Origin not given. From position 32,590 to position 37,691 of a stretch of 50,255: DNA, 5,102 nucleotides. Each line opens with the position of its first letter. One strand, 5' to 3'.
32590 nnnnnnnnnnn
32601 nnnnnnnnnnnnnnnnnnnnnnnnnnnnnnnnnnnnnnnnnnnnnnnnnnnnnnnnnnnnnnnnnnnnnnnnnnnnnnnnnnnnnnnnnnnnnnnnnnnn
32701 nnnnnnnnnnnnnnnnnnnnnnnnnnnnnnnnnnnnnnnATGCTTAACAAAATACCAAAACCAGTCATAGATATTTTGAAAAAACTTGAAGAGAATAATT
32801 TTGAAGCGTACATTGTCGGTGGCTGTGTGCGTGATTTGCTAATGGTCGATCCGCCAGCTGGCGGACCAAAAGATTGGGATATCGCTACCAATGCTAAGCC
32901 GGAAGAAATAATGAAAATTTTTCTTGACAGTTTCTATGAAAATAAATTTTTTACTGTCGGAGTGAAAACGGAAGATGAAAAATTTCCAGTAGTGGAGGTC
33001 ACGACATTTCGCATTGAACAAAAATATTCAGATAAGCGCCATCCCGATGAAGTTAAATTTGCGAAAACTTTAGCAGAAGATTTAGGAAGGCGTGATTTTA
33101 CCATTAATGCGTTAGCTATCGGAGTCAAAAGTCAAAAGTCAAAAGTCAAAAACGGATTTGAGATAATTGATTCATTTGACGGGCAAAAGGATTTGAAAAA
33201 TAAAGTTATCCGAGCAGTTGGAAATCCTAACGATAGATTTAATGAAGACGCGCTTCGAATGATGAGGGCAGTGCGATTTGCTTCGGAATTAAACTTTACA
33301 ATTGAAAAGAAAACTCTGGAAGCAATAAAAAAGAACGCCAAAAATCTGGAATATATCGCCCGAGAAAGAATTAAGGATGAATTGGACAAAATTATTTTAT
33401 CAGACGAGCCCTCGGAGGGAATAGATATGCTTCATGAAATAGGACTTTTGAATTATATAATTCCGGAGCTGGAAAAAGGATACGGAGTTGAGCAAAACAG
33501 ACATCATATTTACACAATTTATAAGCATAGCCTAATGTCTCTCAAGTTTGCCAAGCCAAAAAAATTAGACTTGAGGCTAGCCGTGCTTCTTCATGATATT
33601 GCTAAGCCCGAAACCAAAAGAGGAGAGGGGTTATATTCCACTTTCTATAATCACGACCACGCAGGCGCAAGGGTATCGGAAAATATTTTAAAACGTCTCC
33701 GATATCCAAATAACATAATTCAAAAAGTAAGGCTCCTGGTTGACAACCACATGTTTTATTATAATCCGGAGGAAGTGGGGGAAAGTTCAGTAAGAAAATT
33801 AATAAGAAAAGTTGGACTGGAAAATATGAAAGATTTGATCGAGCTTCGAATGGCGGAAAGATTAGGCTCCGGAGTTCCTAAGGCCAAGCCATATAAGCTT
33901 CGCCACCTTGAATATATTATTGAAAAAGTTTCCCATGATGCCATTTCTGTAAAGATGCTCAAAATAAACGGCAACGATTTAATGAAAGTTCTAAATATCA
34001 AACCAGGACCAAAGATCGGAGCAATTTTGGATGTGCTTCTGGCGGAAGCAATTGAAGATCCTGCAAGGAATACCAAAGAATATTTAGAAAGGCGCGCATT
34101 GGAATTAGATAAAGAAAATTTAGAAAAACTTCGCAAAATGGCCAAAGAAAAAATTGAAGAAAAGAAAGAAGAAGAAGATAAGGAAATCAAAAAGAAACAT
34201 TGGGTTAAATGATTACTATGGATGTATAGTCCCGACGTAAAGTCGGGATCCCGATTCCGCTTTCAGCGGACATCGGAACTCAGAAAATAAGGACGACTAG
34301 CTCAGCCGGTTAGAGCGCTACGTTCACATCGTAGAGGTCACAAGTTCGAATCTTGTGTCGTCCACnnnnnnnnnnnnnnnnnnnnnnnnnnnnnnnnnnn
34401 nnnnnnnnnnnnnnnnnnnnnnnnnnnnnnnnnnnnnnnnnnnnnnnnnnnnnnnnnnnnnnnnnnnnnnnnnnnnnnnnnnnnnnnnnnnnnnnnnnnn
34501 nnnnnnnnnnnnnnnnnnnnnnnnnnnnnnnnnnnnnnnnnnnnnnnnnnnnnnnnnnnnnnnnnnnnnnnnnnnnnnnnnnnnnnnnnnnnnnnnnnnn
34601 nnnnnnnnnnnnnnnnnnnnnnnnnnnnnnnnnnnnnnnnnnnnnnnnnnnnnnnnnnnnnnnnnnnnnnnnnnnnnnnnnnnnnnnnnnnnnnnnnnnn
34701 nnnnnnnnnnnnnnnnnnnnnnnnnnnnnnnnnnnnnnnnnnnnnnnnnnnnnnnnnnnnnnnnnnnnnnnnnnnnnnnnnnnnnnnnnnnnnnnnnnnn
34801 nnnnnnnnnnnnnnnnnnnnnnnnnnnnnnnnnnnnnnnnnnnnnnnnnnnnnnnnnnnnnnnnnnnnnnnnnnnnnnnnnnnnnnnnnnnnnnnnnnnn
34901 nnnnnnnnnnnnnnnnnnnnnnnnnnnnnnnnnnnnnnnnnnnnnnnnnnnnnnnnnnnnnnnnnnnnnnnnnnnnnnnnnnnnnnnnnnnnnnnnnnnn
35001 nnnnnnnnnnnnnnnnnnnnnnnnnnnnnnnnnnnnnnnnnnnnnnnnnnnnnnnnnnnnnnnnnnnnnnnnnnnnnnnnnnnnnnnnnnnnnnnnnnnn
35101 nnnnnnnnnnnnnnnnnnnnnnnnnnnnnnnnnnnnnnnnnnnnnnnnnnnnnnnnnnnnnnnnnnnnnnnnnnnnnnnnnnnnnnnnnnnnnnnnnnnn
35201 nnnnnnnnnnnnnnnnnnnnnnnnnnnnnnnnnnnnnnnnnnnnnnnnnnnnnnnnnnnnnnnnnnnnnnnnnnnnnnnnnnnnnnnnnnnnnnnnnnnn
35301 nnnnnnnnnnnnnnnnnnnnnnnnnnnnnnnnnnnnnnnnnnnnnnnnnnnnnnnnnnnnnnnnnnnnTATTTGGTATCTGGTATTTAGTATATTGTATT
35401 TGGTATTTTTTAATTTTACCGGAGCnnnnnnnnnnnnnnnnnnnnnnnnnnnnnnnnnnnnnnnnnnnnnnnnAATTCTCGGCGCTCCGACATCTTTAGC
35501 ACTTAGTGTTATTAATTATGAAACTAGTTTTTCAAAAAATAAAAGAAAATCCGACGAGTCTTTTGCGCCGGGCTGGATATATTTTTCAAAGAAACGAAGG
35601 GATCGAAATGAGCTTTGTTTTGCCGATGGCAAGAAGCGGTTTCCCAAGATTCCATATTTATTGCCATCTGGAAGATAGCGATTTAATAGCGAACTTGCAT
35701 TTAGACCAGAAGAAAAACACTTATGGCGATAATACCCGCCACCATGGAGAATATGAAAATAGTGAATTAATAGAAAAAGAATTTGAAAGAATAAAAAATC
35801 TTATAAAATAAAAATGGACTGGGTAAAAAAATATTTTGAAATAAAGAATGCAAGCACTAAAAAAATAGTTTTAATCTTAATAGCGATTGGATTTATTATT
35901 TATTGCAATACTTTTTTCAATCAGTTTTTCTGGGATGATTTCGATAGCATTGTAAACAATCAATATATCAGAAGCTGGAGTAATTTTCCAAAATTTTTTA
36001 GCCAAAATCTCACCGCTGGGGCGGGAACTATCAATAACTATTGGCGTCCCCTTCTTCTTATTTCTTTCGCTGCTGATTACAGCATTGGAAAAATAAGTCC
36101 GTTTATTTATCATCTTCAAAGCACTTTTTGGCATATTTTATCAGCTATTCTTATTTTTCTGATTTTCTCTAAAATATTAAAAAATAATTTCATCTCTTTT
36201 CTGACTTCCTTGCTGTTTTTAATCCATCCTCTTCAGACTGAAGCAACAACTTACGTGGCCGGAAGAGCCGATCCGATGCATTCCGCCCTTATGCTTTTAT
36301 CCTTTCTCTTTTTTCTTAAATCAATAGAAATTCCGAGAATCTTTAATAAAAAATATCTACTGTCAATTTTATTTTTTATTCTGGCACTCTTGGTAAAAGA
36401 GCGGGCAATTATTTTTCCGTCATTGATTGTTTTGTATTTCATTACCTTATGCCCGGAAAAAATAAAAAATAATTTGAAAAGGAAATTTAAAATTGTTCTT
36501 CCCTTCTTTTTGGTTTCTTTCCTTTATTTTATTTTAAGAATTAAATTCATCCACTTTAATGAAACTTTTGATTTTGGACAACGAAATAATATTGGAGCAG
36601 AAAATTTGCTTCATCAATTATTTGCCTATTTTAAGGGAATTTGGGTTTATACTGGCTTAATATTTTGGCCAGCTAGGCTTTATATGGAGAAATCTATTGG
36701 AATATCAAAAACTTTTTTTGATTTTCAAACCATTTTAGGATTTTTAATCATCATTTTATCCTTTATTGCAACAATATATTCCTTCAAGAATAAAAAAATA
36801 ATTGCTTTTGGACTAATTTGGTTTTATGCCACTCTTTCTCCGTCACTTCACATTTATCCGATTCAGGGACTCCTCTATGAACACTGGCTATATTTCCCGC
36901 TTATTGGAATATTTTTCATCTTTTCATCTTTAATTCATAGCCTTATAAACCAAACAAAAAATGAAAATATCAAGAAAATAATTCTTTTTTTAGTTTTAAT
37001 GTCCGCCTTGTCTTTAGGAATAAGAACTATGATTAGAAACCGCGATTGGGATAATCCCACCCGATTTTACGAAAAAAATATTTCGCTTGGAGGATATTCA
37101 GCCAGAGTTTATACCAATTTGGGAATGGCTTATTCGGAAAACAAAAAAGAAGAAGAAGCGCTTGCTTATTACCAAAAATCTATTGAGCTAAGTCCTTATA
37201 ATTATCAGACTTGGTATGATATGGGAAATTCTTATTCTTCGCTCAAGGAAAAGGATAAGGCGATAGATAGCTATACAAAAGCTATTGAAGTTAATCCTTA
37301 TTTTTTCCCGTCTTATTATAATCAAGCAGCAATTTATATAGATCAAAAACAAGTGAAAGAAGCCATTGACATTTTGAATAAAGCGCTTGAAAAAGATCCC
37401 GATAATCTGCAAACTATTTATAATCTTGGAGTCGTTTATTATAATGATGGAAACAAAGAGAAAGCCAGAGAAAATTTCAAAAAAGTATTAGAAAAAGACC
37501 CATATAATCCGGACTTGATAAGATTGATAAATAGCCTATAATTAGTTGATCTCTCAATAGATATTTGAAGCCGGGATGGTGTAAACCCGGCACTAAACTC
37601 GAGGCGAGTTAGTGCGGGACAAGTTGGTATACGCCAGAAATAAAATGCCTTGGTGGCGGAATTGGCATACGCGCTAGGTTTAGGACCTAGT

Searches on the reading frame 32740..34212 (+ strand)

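Call 12: search_protein_families(library=pfam, proteins=[window:32740-34212:+])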
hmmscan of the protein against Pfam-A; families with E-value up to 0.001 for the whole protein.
window:32740-34212:+ (490 aa): 4 families
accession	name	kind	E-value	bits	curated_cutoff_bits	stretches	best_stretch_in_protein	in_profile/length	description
PF01743.26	PolyA_pol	-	9.2e-36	123.4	23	1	23-158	1-126/126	Poly A polymerase head domain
PF12627.12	PolyA_pol_RNAbd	-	2.3e-21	75.7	22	1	185-245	1-61/64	Probable RNA and SrmB- binding site of polymerase A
PF13735.12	tRNA_NucTran2_2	-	2.3e-12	47.6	27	1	313-450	24-146/149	tRNA nucleotidyltransferase domain 2 putative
PF01966.28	HD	-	2.8e-07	31.3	22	1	261-349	2-93/116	HD domain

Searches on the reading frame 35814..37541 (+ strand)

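Call 12: search_protein_families(library=pfam, proteins=[window:35814-37541:+])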
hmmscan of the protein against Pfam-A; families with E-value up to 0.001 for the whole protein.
window:35814-37541:+ (575 aa): 19 families
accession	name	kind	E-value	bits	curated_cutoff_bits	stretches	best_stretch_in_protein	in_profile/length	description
PF00515.34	TPR_1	-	2.4e-34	116.2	27.8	4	465-496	2-33/34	Tetratricopeptide repeat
PF07719.23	TPR_2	-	2.1e-30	102.7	27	4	536-565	5-34/34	Tetratricopeptide repeat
PF13181.12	TPR_8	-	4.1e-27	92.4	25.7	4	430-462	1-33/34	Tetratricopeptide repeat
PF13431.12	TPR_17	-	8.6e-25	85.3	24.4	3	521-553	2-34/34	Tetratricopeptide repeat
PF13174.12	TPR_6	-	1.1e-17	63.9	26.3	0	535-563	3-31/33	Tetratricopeptide repeat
PF13424.12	TPR_12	-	2.3e-17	63.4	30.1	2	429-493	2-74/77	Tetratricopeptide repeat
PF13414.12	TPR_11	-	6.8e-16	58.1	26.8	1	507-546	3-42/42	TPR repeat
PF14559.12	TPR_19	-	1.2e-14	54.8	25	1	509-568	2-61/68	Tetratricopeptide repeat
PF13428.12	TPR_14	-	8.3e-14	51.2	23.5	0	502-539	5-42/44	Tetratricopeptide repeat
PF13374.12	TPR_10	-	2.5e-12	46.8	27.5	1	430-459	2-31/42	Tetratricopeptide repeat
PF13432.12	TPR_16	-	2.6e-12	47.4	32.7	1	468-531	1-64/65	Tetratricopeptide repeat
PF23914.1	TPR_CcmH_CycH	-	3.5e-12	46.9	42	1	456-561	42-150/158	Cytochrome c-type biogenesis protein H TPR domain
PF13176.12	TPR_7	-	4.7e-10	39.2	27.9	0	434-459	3-28/36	Tetratricopeptide repeat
PF13371.12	TPR_9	-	2.6e-09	37.4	35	1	506-568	3-65/73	Tetratricopeptide repeat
PF04049.19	ANAPC8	-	4.1e-07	30.2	23.8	1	437-522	171-253/267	Anaphase promoting complex subunit 8 / Cdc23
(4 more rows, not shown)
